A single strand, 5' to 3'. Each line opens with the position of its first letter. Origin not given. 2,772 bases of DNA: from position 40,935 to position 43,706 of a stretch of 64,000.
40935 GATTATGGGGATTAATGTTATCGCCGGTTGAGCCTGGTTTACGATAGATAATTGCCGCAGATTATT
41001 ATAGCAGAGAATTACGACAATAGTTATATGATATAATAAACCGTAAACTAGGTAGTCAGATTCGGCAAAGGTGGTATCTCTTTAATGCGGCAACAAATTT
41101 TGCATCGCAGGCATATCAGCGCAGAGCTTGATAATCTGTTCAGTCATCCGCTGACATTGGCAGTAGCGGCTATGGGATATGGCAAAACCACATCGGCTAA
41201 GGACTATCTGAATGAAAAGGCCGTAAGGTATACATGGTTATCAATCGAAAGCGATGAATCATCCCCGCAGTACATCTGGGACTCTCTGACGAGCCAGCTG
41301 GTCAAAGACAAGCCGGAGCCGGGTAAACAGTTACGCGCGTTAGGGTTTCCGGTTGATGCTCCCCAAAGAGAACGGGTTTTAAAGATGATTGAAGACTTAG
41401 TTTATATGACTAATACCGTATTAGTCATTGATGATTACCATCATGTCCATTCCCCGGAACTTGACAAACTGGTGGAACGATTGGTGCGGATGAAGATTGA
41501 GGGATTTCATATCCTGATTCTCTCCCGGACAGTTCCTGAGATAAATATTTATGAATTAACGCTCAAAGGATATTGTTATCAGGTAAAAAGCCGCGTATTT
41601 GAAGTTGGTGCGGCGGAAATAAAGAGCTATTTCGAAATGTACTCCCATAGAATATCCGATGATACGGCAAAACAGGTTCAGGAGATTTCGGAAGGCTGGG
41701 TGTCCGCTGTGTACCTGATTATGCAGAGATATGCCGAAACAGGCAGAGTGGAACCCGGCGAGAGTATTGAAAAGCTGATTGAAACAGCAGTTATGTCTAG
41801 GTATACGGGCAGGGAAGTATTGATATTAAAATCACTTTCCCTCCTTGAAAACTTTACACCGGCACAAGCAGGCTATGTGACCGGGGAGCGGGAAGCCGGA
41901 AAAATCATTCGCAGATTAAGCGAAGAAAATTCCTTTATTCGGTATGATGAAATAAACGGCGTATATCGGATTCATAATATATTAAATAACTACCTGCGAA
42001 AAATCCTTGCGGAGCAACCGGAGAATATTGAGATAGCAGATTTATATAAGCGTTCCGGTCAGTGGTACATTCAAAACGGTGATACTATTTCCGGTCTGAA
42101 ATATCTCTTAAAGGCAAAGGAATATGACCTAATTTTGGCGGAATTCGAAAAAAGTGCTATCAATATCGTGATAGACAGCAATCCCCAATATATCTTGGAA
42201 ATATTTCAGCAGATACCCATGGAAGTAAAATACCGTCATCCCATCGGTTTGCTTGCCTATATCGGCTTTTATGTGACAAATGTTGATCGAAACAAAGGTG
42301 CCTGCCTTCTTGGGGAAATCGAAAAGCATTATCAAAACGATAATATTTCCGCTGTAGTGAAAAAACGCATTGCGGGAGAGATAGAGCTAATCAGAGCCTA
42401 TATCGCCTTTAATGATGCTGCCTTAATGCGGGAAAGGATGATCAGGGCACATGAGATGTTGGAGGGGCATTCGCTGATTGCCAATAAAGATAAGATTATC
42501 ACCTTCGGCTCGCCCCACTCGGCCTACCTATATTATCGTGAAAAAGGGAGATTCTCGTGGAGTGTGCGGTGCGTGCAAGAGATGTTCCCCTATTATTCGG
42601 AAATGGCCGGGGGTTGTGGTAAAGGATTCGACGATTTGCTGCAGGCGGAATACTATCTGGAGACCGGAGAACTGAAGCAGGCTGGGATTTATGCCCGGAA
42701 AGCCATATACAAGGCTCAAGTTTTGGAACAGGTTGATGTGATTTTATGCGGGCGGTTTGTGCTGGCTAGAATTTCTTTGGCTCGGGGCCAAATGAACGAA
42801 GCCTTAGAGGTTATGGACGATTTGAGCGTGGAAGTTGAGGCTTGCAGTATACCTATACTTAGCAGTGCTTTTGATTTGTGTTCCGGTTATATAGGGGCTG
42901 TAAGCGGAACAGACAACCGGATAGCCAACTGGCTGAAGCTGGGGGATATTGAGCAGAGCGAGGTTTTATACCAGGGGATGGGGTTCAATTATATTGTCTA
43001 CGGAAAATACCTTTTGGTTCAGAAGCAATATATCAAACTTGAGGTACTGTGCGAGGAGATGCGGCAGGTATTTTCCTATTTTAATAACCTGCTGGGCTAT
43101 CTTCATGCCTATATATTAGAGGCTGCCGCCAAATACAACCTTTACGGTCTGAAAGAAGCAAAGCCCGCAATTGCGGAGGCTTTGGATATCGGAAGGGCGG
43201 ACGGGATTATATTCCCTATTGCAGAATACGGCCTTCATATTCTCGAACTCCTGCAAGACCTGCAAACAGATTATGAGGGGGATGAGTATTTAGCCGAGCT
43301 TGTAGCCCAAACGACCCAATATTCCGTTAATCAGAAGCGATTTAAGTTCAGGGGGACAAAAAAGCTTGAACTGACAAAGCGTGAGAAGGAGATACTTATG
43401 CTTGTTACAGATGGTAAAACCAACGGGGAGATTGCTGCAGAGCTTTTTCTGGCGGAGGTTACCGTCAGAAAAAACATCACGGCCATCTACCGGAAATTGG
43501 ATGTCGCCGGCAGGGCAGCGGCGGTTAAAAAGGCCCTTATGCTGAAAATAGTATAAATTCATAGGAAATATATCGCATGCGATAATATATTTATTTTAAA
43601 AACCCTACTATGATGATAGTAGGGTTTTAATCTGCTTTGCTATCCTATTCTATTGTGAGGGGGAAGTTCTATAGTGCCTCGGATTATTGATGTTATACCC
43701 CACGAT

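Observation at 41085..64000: Composite RiPP super-locus: one double-glycine exporter set serving at least seven different leader-bearing substrates and three radical SAM maturases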

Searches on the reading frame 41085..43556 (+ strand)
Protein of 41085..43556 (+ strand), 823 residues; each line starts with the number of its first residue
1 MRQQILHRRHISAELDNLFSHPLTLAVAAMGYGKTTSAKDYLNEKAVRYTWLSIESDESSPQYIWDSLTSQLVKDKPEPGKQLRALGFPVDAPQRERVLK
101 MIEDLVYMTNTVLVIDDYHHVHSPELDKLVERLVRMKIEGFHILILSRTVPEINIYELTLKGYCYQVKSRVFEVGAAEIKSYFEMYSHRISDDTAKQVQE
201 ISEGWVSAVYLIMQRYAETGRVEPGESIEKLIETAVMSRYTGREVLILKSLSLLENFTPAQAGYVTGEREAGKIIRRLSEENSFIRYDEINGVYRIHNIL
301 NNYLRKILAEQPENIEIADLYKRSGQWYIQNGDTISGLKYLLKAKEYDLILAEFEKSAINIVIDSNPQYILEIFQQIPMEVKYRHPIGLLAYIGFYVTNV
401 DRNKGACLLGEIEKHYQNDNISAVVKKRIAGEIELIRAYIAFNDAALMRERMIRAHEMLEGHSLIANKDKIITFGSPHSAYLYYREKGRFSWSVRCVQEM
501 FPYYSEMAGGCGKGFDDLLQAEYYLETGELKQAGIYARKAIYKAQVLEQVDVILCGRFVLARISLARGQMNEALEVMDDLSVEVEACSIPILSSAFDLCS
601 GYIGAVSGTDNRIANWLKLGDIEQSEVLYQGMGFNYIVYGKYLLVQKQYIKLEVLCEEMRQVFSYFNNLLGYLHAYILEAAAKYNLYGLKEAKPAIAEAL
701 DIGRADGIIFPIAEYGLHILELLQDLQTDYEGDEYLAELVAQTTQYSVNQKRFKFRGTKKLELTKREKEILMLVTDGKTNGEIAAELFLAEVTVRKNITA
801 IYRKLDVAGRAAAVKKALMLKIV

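Call 5: search_protein_families(library=ncbifam, proteins=[window:41085-43556:+], max_evalue=0.001)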
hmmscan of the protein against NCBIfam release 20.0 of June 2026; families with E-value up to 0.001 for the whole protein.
window:41085-43556:+ (823 aa): 17 families
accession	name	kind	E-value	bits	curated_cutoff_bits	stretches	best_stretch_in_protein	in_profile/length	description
NF003420.0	PRK04841.1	equivalog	5.4e-50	170.3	537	2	3-471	14-491/903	HTH-type transcriptional regulator MalT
TIGR03020.2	EpsA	equivalog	9.1e-14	51.7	170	1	744-817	171-245/247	XrtB/PEP-CTERM-associated transcriptional regulator EpsA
NF007505.1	PRK10100.1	equivalog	2e-12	47.3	250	1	722-816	106-198/204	biofilm master transcriptional regulator CsgD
NF047785.1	respo_reg_MadR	equivalog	3.1e-11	43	300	1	756-817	142-203/209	MadR family response regulator transcription factor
TIGR03541.1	reg_near_HchA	equivalog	3.7e-10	39.7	215.6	1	736-819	145-228/232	PA1136 family autoinducer-binding transcriptional regulator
NF052445.1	RespRegMctR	equivalog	3.4e-08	33.1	300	1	758-818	140-200/205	two-component system response regulator MctR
NF041830.1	RR_TF_ErdR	exception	7.1e-08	32.4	390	1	724-814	115-202/213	response regulator transcription factor ErdR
NF007935.0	PRK10651.1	equivalog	7.6e-08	31.8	250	1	721-813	115-206/216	two-component system response regulator NarL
NF047402.1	TransRegVisN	equivalog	1.9e-07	30.6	250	1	744-817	167-240/246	transcriptional regulator VisN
NF011896.0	PRK15369.1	equivalog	2.2e-07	30.7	242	1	750-818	137-205/211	two component system response regulator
NF007708.0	PRK10403.1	equivalog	2.2e-06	27.3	343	1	722-814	116-205/215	nitrate/nitrite response regulator protein NarP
NF052366.1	photon_PedR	equivalog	2.6e-06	27.5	120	1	762-819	2-59/74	photosynthetic electron transport-dependent transcriptional regulator PedR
NF041232.1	BagY_FevT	exception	4.4e-06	25.8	700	1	761-816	295-350/367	LuxR family transcriptional regulator BagY/FevT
NF007018.1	PRK09483.1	equivalog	8.4e-05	22.3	280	1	721-817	110-203/217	UvrY/SirA/GacA family response regulator transcription factor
NF007561.1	PRK10188.1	equivalog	0.0003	20.2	350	1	758-807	175-224/240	quorum-sensing transcriptional regulator SdiA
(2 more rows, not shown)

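Call 6: search_protein_families(library=pfam, proteins=[window:41085-43556:+], max_evalue=0.01)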
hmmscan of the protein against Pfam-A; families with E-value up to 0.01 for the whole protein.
window:41085-43556:+ (823 aa): 5 families
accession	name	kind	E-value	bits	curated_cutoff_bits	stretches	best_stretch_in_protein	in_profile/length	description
PF00196.25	GerE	-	1.2e-14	54.1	23.5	1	763-816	3-56/57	Bacterial regulatory proteins, luxR family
PF17874.7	TPR_MalT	-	6.8e-09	35.9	45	1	514-728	122-335/336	MalT-like TPR region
PF13401.12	AAA_22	-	1.2e-08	35.8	27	1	23-134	7-105/130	AAA domain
PF08281.18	Sigma70_r4_2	-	0.00026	21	25.7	1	762-805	10-54/54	Sigma-70, region 4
PF03834.20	Rad10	-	0.0026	18.1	28.1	0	30-115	22-100/115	Binding domain of DNA repair protein Ercc1 (rad10/Swi10)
